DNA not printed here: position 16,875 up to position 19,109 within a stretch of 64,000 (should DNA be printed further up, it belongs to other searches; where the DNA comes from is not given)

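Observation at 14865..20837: Five-gene cytoplasmic signalling operon: PocR-PAS histidine kinase, lone receiver, REC-PAS-PP2C-HATPase, TPR/membrane protein, Crp-family regulator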

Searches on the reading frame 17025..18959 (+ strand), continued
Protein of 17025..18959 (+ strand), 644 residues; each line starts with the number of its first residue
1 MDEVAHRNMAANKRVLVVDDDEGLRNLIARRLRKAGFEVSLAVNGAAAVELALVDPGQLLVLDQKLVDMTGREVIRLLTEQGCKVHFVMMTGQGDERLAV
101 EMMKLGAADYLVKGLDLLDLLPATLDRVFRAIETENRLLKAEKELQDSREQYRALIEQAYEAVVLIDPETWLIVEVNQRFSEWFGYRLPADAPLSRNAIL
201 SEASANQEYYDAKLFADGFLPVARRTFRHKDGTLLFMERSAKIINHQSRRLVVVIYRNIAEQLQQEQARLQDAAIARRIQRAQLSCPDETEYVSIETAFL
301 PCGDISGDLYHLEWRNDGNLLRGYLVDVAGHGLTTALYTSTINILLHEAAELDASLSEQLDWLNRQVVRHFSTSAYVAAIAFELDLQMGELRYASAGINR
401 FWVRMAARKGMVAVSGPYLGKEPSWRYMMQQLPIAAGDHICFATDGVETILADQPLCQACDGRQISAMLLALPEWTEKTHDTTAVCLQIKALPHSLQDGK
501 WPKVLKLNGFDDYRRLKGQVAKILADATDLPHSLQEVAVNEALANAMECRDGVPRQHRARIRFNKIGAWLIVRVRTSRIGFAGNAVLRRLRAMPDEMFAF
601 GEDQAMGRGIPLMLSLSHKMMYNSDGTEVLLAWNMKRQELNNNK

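Call 26: search_protein_families(library=pfam, proteins=[L012:14-2128:+, L012:2175-3497:+, L012:3395-3940:+, L012:3942-5975:+, L012:5948-8584:+, L012:8581-9543:-, L012:9476-10639:-, L010:11933-12634:-, L010:12643-13881:-, L006:6947-7483:+], max_evalue=0.001)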
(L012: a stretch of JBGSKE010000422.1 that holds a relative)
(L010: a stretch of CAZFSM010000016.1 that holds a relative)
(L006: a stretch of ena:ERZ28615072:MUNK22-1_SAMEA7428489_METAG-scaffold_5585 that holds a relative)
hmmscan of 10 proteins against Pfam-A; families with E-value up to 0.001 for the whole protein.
L012:14-2128:+ (704 aa): 6 families
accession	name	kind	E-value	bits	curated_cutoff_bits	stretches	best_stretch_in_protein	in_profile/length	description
PF07228.17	SpoIIE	-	2.3e-24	86.9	25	1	392-557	8-191/192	Stage II sporulation protein E (SpoIIE)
PF13188.13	PAS_8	-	1.1e-10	41.5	21.8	1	218-273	1-55/65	PAS domain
PF13185.12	GAF_2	-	1.8e-08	35.1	28.6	1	65-205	2-136/136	GAF domain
PF01590.32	GAF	-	1.1e-05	26.4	22.4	1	71-204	6-133/133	GAF domain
PF13581.12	HATPase_c_2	-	1.1e-05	25.9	27.4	1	605-702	33-127/127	Histidine kinase-like ATPase domain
PF00989.32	PAS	-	3.4e-05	24.3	22.6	1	219-327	2-113/113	PAS fold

L012:2175-3497:+ (440 aa): 3 families
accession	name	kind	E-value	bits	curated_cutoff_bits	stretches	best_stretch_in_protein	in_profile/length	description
PF10114.15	PocR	-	4.6e-54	183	23.9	1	7-167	1-160/162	Sensory domain found in PocR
PF02518.31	HATPase_c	-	4.5e-29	101.6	26.4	1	328-436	1-108/111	Histidine kinase-, DNA gyrase B-, and HSP90-like ATPase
PF00512.31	HisKA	-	3.2e-12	46.8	26.9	1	220-285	2-64/66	His Kinase A (phospho-acceptor) domain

L012:3395-3940:+ (181 aa): 1 family
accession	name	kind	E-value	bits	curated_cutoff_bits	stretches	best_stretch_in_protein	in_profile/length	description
PF00072.30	Response_reg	-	2.3e-19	70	30.2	1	44-164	1-110/111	Response regulator receiver domain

L012:3942-5975:+ (677 aa): 7 families
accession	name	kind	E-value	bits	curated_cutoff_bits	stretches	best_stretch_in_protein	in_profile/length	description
PF00072.30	Response_reg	-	1.7e-16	60.8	30.2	1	6-113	1-105/111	Response regulator receiver domain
PF07228.17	SpoIIE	-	9.5e-16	58.7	25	1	507-673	8-191/192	Stage II sporulation protein E (SpoIIE)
PF01590.32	GAF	-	1.5e-07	32.5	22.4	1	152-318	6-133/133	GAF domain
PF13185.12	GAF_2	-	4.5e-07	30.6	28.6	1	255-318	75-135/136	GAF domain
PF13188.13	PAS_8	-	5.9e-07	29.6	21.8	1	332-375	1-43/65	PAS domain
PF00989.32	PAS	-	0.00012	22.5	22.6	1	333-442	2-113/113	PAS fold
PF13426.13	PAS_9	-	0.00029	21.5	27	1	349-443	7-102/103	PAS domain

L012:5948-8584:+ (878 aa): 7 families
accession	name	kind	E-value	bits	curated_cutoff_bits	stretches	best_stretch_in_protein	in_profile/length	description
PF00122.25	E1-E2_ATPase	-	5.2e-54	182.9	28.1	1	364-545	1-181/181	E1-E2 ATPase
PF00702.32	Hydrolase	-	1.7e-39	136.7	26.4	1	562-776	2-188/191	haloacid dehalogenase-like hydrolase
PF13508.13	Acetyltransf_7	-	2.1e-09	38.1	27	1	59-133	5-83/84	Acetyltransferase (GNAT) domain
PF00403.32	HMA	-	3.7e-09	37.3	24.8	1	180-229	2-54/62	Heavy-metal-associated domain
PF00583.31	Acetyltransf_1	-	8.2e-09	36.2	20.7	1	57-132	34-116/116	Acetyltransferase (GNAT) family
PF13673.13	Acetyltransf_10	-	9.7e-07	29.3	23.6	1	53-135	28-110/128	Acetyltransferase (GNAT) domain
PF14542.12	Acetyltransf_CG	-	0.00028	21.4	30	0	74-114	18-59/80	GCN5-related N-acetyl-transferase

L012:8581-9543:- (320 aa): 0 families

L012:9476-10639:- (387 aa): 1 family
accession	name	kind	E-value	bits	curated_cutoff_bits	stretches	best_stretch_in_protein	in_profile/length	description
PF02493.26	MORN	-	2.7e-13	49.4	22.5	2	135-156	1-22/23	MORN repeat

L010:11933-12634:- (233 aa): 2 families
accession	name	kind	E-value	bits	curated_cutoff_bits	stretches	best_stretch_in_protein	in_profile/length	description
PF01205.25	UPF0029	-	2.2e-33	114.9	27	1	39-142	2-106/107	Uncharacterized protein family UPF0029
PF09186.17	DUF1949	-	0.00014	22.1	23.7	0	160-213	2-55/56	Domain of unknown function (DUF1949)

L010:12643-13881:- (412 aa): 1 family
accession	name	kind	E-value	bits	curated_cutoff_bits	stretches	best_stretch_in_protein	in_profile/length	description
PF01566.24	Nramp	-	3.7e-115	385.2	29.8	1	34-385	1-356/357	Natural resistance-associated macrophage protein-like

L006:6947-7483:+ (179 aa): 0 families
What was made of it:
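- L012 has the trio without G4/G5 (call 26).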

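Call 38: search_solved_structures(query=window:17025-18959:+, max_evalue=0.01, show_alignments=0)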
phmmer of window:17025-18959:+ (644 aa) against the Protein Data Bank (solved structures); distinct sequences matched with E-value up to 0.01: 197 (the best 60 are shown).
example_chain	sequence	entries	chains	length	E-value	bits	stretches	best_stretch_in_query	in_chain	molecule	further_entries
3eq2_A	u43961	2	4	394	8e-18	67.4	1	14-147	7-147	Probable two-component response regulator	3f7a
1zy2_A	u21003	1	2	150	1.4e-15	59.9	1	14-148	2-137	transcriptional regulator NtrC1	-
4l4u_A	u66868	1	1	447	2.5e-15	59.2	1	12-152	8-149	Transcriptional regulator (NtrC family)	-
1ny5_A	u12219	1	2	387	6e-15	57.9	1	14-152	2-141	transcriptional regulator (NtrC family)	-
3nnn_A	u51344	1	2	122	2.4e-13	52.6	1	12-122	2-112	DNA BINDING RESPONSE REGULATOR D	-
1kgs_A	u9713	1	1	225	2.6e-13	52.5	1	12-138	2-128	DNA BINDING RESPONSE REGULATOR D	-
6ifh_A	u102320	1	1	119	4.3e-13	51.8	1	13-124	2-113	Sporulation initiation phosphotransferase F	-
1mvo_A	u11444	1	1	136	5.4e-12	48.1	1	12-116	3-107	PhoP response regulator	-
2jvj_A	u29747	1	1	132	1.5e-11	46.7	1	12-122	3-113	Sporulation initiation phosphotransferase F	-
5x5j_A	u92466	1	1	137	2.7e-11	45.8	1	12-130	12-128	AdeR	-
5xjp_A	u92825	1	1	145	3e-11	45.7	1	12-131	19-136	AdeR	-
1pey_A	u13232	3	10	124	3.7e-11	45.4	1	12-121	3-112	Sporulation initiation phosphotransferase F | SPORULATION RESPONSE REGULATORY PROTEIN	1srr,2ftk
5ep0_A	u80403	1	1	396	4e-11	45.3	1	11-156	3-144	Putative repressor protein luxO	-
1d5w_A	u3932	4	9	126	4e-11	45.3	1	15-117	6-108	TRANSCRIPTIONAL REGULATORY PROTEIN FIXJ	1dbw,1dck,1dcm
3q15_C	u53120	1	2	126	5.1e-11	44.9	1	11-121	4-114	Sporulation initiation phosphotransferase F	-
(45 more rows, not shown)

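Call 91: list_cluster_members(proteins=[P0002, P0026, P0021, P0191, P0131, P0209])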
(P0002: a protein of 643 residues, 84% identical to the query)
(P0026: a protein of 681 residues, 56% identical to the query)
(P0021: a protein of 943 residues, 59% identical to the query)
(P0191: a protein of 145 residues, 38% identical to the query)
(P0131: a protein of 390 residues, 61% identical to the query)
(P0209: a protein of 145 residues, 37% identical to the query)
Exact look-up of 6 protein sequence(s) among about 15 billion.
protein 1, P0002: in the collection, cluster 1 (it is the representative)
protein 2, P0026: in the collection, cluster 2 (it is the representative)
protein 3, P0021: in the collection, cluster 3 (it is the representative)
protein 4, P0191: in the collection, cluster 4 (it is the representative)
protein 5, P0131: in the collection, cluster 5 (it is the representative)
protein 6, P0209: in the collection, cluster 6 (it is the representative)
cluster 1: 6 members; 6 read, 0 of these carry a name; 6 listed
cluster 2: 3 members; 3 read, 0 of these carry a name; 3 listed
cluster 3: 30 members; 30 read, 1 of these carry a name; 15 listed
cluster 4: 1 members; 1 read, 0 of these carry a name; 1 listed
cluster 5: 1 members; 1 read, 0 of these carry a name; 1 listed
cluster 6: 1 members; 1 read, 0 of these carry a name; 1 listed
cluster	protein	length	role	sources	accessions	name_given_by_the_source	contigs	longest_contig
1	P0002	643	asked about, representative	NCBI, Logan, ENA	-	-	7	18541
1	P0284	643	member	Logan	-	-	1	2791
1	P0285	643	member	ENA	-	-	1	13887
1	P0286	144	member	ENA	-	-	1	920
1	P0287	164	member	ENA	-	-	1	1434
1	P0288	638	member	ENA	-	-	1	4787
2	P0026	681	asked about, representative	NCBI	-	-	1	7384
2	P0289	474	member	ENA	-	-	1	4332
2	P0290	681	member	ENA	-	-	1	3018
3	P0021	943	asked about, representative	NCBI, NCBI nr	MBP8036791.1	MAG: PAS domain-containing protein [Negativicutes bacterium] | PAS domain-containing protein [Negativicutes bacterium]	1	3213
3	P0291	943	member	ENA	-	-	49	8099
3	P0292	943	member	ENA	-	-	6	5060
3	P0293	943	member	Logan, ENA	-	-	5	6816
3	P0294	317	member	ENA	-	-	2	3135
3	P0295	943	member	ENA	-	-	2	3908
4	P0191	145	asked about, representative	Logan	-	-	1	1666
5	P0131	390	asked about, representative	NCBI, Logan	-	-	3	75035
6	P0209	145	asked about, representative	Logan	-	-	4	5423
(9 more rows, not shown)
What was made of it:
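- Tried and rejected: Cluster-member names were uninformative (call 91).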
